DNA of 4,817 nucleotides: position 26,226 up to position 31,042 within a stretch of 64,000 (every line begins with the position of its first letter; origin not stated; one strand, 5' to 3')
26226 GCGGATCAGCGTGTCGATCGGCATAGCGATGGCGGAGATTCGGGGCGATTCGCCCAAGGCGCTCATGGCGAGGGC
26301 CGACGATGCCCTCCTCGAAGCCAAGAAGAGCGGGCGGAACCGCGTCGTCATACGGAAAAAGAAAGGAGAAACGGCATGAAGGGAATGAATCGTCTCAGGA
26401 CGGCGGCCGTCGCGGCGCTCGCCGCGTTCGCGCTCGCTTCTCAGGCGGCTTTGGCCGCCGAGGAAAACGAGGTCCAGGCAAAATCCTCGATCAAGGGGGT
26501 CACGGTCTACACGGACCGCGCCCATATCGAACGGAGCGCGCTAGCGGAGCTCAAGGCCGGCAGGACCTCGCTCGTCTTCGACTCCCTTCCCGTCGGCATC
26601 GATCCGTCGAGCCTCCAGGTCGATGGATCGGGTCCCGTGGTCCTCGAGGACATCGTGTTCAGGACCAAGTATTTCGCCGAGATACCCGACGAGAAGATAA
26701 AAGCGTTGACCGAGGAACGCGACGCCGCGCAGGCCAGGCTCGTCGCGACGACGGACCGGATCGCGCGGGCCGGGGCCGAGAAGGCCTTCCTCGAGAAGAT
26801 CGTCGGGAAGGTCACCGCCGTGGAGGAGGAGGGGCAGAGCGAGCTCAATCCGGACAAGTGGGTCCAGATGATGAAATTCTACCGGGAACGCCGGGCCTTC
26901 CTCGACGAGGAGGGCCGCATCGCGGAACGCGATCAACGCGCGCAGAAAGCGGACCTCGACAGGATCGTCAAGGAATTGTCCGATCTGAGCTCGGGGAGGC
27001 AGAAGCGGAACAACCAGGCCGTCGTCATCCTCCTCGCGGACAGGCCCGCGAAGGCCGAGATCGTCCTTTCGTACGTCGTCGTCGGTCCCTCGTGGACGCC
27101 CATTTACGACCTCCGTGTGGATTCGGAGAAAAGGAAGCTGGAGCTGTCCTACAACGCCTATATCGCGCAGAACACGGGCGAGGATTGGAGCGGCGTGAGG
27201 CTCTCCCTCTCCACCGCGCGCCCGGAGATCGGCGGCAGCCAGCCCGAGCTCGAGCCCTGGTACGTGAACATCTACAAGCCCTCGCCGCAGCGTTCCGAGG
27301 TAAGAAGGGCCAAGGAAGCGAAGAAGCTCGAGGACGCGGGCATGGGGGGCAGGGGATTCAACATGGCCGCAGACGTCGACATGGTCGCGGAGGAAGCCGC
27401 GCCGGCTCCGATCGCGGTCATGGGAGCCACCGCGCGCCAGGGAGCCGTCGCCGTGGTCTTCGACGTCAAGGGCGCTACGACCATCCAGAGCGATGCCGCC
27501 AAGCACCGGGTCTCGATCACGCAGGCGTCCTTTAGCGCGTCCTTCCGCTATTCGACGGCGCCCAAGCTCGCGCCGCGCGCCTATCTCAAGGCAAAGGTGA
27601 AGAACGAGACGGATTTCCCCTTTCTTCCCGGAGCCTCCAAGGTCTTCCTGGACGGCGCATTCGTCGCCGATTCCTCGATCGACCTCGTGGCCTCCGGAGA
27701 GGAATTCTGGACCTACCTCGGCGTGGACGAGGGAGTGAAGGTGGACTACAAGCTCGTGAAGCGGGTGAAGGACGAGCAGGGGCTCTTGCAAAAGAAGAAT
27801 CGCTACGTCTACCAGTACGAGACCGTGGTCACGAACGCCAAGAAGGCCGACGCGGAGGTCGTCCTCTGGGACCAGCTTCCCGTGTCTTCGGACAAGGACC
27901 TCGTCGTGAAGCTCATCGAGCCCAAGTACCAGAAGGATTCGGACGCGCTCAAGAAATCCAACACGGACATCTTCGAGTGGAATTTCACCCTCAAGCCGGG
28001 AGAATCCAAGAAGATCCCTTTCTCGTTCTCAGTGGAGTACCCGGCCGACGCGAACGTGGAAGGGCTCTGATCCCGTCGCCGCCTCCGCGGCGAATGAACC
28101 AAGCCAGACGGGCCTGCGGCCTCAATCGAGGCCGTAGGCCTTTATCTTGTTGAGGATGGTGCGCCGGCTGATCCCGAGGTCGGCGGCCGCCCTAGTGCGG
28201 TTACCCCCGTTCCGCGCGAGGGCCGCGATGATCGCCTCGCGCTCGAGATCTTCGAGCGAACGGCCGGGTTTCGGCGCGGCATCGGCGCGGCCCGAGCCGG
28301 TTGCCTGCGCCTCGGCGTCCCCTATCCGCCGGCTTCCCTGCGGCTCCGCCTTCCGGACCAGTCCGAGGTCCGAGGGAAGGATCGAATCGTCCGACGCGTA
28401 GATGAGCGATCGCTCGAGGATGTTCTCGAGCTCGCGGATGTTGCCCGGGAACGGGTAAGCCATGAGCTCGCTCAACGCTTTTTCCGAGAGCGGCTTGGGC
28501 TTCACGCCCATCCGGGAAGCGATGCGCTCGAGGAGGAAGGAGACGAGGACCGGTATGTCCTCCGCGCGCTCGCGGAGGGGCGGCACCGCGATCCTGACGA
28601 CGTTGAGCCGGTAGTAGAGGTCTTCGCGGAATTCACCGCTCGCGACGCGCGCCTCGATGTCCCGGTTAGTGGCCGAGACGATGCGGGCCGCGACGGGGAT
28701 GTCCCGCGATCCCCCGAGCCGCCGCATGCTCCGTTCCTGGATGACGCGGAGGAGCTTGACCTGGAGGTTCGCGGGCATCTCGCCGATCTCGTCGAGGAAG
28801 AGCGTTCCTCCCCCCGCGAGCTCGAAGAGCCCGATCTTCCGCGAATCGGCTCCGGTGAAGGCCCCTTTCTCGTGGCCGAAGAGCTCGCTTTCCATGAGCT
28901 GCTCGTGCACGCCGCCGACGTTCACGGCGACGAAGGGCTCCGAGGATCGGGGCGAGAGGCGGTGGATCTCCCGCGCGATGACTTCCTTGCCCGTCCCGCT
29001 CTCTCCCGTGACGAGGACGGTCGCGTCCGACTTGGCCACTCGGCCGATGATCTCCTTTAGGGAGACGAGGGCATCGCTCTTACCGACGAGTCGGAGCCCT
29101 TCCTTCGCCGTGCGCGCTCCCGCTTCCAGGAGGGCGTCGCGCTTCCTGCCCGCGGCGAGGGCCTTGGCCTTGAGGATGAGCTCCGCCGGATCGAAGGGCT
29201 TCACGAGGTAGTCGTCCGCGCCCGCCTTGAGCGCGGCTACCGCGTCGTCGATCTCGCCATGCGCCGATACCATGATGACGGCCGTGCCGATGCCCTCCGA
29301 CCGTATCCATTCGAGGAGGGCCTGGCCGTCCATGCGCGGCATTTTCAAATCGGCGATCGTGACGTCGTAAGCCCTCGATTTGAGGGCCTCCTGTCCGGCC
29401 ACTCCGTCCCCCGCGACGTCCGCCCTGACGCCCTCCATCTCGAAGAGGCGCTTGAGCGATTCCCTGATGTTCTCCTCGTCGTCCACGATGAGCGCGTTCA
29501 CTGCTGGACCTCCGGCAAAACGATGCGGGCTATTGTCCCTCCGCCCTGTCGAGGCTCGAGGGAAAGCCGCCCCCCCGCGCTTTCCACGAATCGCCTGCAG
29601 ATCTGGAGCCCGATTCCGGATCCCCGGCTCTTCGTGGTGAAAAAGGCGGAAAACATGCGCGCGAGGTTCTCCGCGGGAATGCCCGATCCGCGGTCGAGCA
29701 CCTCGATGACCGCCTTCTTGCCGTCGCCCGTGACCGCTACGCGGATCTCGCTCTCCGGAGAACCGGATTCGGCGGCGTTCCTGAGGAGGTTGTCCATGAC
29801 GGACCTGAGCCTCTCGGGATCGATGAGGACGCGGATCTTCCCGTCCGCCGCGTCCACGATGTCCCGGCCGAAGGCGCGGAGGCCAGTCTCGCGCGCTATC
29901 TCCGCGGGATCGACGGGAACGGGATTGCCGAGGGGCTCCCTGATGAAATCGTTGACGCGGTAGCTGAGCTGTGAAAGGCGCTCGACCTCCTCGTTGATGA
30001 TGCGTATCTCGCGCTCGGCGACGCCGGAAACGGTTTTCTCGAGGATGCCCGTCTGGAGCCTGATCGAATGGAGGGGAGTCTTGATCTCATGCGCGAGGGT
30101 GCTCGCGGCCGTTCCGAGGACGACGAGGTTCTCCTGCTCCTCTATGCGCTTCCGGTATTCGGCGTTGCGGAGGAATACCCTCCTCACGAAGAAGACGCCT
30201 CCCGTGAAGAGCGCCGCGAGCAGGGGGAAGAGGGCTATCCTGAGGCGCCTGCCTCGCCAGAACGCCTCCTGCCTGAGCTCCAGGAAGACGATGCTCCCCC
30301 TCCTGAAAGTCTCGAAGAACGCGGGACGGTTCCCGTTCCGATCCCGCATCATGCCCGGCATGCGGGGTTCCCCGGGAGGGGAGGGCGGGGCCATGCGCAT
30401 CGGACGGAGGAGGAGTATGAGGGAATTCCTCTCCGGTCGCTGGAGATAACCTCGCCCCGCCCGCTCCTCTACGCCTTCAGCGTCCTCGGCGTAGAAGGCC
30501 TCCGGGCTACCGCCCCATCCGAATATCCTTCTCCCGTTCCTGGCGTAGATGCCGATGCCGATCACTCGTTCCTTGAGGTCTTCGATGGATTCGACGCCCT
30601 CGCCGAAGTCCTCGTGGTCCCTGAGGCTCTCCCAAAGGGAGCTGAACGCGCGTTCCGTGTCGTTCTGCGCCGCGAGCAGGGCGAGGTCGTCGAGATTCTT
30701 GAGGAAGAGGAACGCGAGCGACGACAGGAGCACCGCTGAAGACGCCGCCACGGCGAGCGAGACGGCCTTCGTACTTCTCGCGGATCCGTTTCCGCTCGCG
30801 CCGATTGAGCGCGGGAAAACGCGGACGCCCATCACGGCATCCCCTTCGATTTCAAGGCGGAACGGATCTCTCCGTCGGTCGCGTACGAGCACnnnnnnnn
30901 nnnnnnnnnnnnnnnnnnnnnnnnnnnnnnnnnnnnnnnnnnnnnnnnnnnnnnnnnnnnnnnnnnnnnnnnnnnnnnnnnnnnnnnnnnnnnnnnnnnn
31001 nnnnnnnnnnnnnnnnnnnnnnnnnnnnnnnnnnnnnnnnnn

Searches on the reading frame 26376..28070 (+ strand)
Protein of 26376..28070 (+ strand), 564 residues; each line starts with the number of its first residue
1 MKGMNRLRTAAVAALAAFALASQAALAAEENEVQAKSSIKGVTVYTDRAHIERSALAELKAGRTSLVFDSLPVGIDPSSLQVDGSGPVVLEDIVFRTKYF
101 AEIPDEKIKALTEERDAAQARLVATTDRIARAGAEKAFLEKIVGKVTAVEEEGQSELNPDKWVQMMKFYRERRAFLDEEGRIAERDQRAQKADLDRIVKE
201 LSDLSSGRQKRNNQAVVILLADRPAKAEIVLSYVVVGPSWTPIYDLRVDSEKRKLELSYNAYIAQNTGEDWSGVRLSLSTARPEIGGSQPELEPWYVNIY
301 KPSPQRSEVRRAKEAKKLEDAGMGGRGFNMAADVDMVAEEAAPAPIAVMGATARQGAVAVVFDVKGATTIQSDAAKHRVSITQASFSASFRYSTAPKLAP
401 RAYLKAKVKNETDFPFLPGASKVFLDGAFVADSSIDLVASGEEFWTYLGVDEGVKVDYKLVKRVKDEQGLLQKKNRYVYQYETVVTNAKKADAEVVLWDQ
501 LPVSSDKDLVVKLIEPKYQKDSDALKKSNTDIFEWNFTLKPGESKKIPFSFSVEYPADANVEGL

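Call 3: search_protein_families(library=pfam, proteins=[window:26376-28070:+], max_evalue=0.01)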
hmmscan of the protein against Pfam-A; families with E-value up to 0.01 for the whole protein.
window:26376-28070:+ (564 aa): 2 families
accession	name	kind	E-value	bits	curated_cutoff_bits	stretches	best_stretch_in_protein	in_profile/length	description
PF13598.12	DUF4139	-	3.1e-63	213.6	31.8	1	231-556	3-204/205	Domain of unknown function (DUF4139)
PF13600.11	DUF4140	-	1.3e-20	74.1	27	1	42-139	1-98/98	N-terminal domain of unknown function (DUF4140)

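Call 35: search_protein_families(library=ncbifam, proteins=[window:26376-28070:+], max_evalue=0.001)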
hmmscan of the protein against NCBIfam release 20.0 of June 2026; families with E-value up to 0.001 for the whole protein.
window:26376-28070:+ (564 aa): 1 family
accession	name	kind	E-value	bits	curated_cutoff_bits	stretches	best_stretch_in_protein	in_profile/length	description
TIGR02231.1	TIGR02231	subfamily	2.9e-125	419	112.6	1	39-562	2-524/524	mucoidy inhibitor MuiA family protein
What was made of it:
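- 26376..28070 (+): DUF4140/DUF4139 (TIGR02231 'MuiA family') protein with a signal-peptide-like N-terminus, overlapping the B2 stop by ATGA. It is a lineage-specific passenger of the pair-2 operon, not a core part. Calls 3 and 35.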

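Call 69: search_protein_families(library=padloc, proteins=[window:26376-28070:+], max_evalue=0.001)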
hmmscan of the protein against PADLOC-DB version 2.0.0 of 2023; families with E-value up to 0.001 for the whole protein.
window:26376-28070:+ (564 aa): 0 families

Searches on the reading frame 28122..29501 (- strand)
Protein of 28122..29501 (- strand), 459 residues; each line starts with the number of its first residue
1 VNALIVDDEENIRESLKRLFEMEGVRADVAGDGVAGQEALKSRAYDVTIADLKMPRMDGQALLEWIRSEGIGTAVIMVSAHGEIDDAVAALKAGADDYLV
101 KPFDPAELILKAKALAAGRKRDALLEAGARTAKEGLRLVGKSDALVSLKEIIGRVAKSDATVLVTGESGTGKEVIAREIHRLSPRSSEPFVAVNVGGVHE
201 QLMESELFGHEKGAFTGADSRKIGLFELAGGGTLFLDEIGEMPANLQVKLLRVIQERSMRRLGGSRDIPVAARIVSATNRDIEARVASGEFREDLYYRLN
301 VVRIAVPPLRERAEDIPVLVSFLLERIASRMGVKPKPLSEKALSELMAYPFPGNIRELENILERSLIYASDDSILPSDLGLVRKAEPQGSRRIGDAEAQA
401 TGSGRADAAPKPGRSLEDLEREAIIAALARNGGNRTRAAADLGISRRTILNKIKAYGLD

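Call 67: search_protein_families(library=pfam, proteins=[window:28122-29501:-], max_evalue=0.001)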
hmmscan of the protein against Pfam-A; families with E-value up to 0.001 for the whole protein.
window:28122-29501:- (459 aa): 9 families
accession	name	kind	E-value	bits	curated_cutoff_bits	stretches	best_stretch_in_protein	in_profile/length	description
PF00158.32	Sigma54_activat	-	4.7e-70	235.1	20.2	1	138-304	1-167/168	Sigma-54 interaction domain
PF00072.30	Response_reg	-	1.1e-30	106.5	30.2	1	4-111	2-109/111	Response regulator receiver domain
PF14532.12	Sigma54_activ_2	-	2.3e-21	76.9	25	1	139-309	1-138/138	Sigma-54 interaction domain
PF25601.1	AAA_lid_14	-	9.3e-21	73.9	27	1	310-381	1-72/87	AAA+ ATPase lid domain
PF02954.25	HTH_8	-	2.5e-15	56.4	22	1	415-456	1-42/42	Bacterial regulatory protein, Fis family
PF18024.7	HTH_50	-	1.1e-06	28.7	27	1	416-458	8-49/50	Helix-turn-helix domain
PF07728.20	AAA_5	-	1.4e-06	28.8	22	1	162-279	2-122/139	AAA domain (dynein-related subfamily)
PF13191.12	AAA_16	-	0.00013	22.9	32.6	1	137-187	1-57/167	AAA ATPase domain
PF13384.12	HTH_23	-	0.00066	19.9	24.6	0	419-450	5-35/50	Homeodomain-like domain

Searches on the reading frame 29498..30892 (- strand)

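Call 67: search_protein_families(library=pfam, proteins=[window:29498-30892:-], max_evalue=0.001)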
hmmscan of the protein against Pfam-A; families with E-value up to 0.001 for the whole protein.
window:29498-30892:- (464 aa): 4 families
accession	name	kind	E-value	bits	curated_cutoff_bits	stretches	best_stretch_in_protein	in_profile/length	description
PF02518.31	HATPase_c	-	3.9e-24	85.7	26.4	1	358-461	2-109/111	Histidine kinase-, DNA gyrase B-, and HSP90-like ATPase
PF00512.31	HisKA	-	1.3e-09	38.4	26.9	1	261-316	4-60/66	His Kinase A (phospho-acceptor) domain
PF13581.12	HATPase_c_2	-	0.00031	21.2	27.4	1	371-439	41-112/127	Histidine kinase-like ATPase domain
PF14501.12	HATPase_c_5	-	0.0007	19.9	22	0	362-446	6-89/102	GHKL domain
